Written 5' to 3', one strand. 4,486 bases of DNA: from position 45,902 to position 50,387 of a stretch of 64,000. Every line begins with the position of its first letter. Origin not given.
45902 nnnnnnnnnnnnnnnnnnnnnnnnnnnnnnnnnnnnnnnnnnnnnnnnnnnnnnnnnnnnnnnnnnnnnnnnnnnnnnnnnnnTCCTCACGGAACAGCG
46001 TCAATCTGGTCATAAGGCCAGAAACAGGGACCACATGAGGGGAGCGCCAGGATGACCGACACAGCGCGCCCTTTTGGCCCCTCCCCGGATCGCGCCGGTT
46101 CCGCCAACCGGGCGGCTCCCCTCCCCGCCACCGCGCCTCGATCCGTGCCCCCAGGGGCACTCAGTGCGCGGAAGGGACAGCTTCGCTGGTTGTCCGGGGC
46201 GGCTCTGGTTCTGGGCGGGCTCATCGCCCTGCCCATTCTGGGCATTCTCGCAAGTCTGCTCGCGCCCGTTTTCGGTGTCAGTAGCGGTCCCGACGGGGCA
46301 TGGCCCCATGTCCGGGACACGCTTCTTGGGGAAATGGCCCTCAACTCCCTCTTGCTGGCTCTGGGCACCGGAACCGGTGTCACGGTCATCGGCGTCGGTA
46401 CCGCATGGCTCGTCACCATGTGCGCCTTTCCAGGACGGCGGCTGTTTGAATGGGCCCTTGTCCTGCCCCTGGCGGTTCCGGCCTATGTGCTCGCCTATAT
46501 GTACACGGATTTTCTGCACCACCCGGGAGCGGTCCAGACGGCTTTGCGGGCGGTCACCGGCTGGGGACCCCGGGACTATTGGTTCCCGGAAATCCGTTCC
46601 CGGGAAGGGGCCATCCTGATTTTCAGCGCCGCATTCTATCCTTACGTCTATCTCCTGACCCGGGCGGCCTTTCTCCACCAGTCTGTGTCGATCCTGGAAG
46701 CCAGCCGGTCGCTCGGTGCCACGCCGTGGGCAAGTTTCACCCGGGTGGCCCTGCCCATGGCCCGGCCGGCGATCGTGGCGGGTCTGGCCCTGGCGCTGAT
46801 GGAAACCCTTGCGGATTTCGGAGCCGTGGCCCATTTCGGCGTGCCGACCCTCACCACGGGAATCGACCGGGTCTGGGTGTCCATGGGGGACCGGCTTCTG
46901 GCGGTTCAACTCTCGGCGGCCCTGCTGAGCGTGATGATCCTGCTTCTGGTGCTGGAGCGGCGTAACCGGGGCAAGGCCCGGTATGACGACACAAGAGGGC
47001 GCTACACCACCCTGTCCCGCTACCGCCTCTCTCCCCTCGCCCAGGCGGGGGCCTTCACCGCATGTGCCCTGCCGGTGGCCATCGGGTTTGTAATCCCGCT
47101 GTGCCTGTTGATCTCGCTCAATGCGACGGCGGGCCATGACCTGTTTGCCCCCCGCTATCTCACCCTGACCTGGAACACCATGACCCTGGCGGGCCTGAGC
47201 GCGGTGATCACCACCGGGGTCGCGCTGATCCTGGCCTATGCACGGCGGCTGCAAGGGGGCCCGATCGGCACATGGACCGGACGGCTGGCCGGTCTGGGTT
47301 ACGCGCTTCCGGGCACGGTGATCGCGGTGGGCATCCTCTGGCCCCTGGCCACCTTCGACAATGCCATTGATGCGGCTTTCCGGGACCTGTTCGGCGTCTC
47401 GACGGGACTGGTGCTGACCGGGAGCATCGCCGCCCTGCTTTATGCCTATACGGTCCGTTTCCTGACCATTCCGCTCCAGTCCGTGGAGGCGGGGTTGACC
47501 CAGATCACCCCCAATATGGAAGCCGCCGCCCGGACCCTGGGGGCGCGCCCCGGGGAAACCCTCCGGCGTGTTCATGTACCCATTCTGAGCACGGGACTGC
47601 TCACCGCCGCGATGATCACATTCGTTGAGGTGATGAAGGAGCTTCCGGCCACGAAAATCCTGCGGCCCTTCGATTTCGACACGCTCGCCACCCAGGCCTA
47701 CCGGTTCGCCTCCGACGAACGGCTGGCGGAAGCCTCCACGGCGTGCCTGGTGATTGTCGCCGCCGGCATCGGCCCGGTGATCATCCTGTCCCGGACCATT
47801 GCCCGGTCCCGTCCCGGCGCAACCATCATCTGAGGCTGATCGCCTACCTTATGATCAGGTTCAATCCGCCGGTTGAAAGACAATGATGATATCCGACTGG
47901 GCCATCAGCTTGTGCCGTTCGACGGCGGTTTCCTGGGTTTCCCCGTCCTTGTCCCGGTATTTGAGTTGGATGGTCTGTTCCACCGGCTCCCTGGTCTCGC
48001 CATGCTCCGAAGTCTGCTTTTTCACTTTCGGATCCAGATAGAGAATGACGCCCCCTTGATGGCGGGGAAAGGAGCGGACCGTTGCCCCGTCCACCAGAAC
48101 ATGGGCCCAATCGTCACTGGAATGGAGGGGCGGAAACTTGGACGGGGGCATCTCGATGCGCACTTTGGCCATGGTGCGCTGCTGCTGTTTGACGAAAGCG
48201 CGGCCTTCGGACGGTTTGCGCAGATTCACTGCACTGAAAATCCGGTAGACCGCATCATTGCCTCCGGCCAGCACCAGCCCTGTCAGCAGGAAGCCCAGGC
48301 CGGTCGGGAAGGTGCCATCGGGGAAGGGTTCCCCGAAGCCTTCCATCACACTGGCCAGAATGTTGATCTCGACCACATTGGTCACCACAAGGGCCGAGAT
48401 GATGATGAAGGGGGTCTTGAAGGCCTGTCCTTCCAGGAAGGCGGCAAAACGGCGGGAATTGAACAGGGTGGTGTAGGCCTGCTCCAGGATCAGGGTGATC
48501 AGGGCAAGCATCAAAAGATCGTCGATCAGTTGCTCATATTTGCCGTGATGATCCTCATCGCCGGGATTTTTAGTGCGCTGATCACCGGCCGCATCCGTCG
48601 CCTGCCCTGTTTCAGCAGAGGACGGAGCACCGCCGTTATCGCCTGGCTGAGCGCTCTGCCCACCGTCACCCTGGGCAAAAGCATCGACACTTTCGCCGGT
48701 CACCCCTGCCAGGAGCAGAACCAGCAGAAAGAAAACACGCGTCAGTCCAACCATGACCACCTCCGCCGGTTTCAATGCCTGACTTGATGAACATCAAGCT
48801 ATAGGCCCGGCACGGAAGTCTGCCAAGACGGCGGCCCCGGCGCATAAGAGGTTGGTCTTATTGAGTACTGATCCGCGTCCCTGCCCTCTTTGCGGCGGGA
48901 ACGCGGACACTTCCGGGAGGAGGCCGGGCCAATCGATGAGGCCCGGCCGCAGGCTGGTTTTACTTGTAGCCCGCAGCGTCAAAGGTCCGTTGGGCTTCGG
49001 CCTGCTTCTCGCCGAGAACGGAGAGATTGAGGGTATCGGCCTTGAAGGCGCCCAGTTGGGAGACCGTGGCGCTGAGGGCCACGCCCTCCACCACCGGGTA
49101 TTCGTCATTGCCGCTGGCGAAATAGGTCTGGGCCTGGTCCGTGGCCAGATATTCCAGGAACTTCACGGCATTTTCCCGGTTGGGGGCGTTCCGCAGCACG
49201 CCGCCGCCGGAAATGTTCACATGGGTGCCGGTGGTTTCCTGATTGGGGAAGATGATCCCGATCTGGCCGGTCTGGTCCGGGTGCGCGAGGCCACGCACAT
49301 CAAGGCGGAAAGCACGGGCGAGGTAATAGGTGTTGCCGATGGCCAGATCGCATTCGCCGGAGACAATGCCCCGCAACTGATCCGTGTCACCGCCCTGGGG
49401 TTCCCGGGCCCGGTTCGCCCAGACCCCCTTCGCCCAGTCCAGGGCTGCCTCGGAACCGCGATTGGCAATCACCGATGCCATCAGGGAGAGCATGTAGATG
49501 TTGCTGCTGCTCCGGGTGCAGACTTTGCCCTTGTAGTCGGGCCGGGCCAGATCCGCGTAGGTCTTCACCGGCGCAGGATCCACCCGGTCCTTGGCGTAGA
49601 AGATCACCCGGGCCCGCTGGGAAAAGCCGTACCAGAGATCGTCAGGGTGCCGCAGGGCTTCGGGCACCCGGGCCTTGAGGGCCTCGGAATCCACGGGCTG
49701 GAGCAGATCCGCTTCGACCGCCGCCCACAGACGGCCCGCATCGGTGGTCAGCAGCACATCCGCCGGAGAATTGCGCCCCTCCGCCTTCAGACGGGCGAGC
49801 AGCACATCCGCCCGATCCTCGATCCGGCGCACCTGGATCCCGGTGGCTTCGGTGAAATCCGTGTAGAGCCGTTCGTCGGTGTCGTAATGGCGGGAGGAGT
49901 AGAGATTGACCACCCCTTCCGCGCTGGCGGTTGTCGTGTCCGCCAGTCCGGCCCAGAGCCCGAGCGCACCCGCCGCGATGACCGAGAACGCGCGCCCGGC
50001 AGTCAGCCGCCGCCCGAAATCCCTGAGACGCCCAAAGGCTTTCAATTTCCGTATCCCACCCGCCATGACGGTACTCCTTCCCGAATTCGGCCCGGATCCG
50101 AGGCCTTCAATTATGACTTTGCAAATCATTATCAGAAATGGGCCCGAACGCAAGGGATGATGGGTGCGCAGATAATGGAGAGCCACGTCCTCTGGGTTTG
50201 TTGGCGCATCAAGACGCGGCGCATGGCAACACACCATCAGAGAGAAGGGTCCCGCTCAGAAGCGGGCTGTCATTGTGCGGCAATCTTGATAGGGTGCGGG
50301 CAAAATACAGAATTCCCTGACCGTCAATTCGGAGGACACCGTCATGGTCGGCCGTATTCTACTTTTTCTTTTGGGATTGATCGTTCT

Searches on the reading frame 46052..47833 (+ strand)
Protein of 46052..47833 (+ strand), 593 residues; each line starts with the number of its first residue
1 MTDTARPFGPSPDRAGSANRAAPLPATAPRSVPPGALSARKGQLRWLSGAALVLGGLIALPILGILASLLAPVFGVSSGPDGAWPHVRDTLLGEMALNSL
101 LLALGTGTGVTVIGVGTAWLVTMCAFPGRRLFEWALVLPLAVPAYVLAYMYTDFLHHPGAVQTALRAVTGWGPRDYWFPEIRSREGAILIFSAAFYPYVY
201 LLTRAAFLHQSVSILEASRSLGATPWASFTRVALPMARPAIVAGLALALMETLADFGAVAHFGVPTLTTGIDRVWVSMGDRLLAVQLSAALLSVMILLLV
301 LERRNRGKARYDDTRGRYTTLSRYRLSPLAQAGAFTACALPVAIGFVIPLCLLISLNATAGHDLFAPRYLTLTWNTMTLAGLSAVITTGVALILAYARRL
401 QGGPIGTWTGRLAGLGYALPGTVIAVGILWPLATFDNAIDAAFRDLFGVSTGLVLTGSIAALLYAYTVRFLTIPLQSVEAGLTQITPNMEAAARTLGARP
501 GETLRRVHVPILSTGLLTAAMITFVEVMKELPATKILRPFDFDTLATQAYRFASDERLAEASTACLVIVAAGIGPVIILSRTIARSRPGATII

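Call 28: search_protein_families(library=pfam, proteins=[window:46052-47833:+], max_evalue=0.00001)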
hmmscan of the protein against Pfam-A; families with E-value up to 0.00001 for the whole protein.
window:46052-47833:+ (593 aa): 1 family
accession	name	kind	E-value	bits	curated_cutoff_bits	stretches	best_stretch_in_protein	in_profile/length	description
PF00528.27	BPD_transp_1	-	3.4e-13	50.2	26.4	1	122-297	10-168/184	Binding-protein-dependent transport system inner membrane component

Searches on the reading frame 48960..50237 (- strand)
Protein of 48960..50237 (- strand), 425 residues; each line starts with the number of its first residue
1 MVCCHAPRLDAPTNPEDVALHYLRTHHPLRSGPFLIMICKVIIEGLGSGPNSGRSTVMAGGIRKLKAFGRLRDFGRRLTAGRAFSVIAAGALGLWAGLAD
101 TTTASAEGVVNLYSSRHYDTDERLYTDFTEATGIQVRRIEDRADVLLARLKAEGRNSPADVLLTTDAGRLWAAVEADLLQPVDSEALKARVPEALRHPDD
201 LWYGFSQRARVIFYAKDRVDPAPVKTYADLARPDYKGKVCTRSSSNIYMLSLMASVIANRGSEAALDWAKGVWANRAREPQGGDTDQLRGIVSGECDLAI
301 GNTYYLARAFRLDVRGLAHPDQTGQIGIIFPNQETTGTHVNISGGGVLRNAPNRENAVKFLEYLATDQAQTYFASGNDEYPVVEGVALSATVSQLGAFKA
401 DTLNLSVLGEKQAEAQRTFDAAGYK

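Call 28: search_protein_families(library=pfam, proteins=[window:48960-50237:-], max_evalue=0.00001)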
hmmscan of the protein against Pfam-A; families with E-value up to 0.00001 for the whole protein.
window:48960-50237:- (425 aa): 4 families
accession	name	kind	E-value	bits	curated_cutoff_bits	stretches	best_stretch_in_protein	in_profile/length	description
PF13416.11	SBP_bac_8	-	1.2e-21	78.2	27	1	124-399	2-278/279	Bacterial extracellular solute-binding protein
PF01547.30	SBP_bac_1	-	1.2e-15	58.8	26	1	124-370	13-306/307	Bacterial extracellular solute-binding protein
PF13343.11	SBP_bac_6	-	4.4e-15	56.3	24.6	1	157-384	2-221/245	Bacterial extracellular solute-binding protein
PF13531.11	SBP_bac_11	-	3.8e-11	43.6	25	1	123-374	15-222/227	Bacterial extracellular solute-binding protein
